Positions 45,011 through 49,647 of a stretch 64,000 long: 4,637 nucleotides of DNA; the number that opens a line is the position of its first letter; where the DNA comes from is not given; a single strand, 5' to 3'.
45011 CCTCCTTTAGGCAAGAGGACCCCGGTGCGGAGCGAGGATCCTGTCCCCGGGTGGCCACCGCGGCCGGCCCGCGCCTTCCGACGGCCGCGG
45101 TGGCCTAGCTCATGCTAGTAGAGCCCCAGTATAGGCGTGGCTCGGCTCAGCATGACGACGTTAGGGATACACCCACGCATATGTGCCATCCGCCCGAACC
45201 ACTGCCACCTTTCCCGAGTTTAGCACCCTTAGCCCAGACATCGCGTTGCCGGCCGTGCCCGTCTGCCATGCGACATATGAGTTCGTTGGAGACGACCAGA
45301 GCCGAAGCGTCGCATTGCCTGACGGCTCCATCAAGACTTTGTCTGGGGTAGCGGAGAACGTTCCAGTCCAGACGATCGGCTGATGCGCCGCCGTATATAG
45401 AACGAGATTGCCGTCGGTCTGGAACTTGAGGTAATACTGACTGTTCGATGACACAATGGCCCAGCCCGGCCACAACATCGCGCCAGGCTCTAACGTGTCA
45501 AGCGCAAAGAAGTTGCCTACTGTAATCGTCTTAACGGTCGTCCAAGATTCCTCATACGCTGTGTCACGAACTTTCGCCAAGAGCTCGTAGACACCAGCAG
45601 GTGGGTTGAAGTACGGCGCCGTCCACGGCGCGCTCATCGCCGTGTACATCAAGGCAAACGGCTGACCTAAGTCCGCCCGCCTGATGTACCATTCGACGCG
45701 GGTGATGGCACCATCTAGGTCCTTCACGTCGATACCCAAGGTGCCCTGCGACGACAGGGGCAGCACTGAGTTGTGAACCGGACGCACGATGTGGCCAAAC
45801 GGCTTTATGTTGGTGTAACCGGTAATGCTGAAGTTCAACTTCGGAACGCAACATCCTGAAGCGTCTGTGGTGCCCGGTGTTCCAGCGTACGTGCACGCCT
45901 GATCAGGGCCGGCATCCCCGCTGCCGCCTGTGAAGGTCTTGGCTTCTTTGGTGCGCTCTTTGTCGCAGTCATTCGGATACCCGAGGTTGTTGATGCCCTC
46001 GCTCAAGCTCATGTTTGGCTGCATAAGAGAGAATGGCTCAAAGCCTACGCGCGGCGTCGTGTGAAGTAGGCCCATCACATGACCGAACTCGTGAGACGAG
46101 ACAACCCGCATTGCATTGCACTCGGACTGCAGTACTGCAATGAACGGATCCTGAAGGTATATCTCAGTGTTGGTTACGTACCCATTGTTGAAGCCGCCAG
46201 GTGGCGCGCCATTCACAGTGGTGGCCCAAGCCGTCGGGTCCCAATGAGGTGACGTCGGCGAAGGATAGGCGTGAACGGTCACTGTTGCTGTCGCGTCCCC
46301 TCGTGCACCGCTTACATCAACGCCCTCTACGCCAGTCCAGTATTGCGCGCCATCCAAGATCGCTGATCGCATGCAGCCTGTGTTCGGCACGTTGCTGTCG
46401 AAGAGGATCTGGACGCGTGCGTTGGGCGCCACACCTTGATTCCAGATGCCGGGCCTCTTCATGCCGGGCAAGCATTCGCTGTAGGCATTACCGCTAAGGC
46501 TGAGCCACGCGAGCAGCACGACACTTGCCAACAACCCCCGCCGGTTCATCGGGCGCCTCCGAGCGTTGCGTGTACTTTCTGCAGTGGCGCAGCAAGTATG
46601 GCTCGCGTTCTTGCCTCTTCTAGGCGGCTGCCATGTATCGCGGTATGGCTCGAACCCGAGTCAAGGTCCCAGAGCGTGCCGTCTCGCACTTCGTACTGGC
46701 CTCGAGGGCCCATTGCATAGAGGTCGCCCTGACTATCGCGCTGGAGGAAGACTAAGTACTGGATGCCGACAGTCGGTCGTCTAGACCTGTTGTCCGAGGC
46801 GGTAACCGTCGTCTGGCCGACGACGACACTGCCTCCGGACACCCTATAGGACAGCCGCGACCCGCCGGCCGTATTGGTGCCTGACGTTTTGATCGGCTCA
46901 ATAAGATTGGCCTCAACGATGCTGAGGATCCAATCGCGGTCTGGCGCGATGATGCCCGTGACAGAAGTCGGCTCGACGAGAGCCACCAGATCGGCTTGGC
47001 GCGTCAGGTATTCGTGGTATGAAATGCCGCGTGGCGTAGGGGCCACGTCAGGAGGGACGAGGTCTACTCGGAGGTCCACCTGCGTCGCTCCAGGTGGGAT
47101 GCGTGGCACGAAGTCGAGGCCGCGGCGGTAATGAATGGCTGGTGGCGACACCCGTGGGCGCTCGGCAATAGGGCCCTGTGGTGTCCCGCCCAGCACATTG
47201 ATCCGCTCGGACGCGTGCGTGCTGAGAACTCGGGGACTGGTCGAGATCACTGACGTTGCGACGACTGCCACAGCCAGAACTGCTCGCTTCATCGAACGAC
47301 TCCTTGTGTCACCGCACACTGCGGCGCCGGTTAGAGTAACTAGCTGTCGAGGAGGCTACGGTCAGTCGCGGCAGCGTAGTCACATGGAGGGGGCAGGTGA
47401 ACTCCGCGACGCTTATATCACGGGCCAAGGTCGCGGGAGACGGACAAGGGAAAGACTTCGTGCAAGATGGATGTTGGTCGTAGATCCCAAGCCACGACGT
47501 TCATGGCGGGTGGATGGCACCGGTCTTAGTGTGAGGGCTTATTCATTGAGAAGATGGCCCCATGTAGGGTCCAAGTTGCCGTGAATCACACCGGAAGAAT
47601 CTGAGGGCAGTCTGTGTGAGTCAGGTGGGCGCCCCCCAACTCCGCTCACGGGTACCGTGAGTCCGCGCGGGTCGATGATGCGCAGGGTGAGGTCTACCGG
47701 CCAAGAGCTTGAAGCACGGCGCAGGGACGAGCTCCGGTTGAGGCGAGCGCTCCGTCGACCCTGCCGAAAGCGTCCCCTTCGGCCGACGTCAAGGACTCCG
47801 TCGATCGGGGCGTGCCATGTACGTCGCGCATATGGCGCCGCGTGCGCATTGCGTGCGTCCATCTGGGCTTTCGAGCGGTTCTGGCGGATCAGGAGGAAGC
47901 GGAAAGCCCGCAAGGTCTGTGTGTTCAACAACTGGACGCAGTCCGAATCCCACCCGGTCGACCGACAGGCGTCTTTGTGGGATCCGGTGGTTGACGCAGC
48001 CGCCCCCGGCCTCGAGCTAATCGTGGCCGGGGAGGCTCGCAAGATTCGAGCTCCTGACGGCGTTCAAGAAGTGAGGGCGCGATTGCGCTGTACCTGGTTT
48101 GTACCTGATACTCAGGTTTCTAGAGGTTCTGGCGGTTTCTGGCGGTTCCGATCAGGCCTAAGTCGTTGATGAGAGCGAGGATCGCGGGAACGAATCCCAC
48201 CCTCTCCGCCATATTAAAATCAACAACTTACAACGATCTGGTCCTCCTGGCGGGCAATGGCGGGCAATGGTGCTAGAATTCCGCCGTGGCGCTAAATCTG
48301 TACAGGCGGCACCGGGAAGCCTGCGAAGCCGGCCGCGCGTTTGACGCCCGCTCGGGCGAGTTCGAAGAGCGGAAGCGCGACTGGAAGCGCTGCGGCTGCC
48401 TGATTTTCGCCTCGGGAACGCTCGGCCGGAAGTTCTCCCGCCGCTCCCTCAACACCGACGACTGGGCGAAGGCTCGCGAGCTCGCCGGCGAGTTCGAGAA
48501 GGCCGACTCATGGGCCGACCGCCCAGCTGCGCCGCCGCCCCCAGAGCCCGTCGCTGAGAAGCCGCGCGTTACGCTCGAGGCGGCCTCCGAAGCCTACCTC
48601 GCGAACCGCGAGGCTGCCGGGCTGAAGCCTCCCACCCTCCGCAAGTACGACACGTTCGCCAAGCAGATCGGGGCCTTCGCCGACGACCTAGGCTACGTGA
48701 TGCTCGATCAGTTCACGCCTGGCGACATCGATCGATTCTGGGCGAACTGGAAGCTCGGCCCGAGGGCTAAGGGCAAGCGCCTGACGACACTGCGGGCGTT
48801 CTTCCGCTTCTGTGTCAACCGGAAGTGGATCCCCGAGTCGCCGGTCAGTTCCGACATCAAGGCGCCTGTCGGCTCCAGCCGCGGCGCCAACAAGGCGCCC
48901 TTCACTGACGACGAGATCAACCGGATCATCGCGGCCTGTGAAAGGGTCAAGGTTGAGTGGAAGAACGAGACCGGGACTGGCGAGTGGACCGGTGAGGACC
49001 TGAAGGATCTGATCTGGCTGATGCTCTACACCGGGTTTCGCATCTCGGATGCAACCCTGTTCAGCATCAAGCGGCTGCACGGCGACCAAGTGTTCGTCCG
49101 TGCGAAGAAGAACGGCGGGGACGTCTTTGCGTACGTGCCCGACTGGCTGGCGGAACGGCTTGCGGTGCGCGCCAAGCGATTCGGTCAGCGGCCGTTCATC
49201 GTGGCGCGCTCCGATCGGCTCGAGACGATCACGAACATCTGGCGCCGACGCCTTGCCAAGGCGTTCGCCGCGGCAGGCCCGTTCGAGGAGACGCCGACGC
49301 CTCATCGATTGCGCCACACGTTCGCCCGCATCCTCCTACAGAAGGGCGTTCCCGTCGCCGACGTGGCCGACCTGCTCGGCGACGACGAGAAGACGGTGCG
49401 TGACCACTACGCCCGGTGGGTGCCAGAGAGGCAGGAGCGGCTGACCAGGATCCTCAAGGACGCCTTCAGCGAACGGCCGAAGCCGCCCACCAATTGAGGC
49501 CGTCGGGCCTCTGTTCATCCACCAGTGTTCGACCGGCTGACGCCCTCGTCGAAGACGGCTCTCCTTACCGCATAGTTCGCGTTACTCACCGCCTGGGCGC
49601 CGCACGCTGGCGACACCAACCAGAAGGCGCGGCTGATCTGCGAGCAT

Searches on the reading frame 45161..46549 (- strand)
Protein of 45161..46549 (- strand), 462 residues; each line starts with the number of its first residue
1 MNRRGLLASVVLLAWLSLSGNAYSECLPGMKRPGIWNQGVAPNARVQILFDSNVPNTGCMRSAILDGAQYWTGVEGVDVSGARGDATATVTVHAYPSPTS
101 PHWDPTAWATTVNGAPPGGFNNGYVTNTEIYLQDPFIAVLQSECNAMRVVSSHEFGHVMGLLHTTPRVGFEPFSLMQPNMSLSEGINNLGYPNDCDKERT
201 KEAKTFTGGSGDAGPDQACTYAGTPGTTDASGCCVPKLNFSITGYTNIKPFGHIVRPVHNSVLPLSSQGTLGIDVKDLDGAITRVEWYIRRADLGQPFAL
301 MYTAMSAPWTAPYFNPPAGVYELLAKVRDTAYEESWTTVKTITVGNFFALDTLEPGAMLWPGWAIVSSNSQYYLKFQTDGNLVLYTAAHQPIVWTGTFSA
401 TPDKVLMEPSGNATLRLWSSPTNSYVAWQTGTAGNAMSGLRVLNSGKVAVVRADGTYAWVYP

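Call 55: search_protein_families(library=pfam, proteins=[window:45161-46549:-], max_evalue=0.001)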
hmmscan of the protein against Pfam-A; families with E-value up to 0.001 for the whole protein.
window:45161-46549:- (462 aa): 2 families
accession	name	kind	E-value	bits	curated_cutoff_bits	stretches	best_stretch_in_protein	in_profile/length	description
PF17957.7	Big_7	-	0.00049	21.1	24.1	0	250-315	1-58/70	Bacterial Ig domain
PF00413.30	Peptidase_M10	-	0.00088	19.6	24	0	77-181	102-137/159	Matrixin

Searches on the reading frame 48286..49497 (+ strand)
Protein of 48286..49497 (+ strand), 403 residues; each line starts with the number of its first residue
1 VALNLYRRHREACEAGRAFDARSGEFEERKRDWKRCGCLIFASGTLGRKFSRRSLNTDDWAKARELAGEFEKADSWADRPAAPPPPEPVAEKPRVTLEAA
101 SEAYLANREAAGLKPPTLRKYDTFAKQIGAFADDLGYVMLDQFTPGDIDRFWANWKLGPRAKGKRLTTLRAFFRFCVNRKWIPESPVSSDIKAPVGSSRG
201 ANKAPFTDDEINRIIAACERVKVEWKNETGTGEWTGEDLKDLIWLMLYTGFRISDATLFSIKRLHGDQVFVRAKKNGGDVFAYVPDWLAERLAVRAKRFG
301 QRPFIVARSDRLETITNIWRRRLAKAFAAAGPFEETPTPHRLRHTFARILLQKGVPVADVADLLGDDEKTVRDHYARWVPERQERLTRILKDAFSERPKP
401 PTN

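Call 55: search_protein_families(library=pfam, proteins=[window:48286-49497:+], max_evalue=0.001)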
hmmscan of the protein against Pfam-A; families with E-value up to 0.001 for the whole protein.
window:48286-49497:+ (403 aa): 1 family
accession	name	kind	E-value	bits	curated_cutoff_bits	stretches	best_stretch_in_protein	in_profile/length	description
PF00589.27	Phage_integrase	-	1.1e-13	51.7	27.1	1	207-377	4-167/172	Phage integrase family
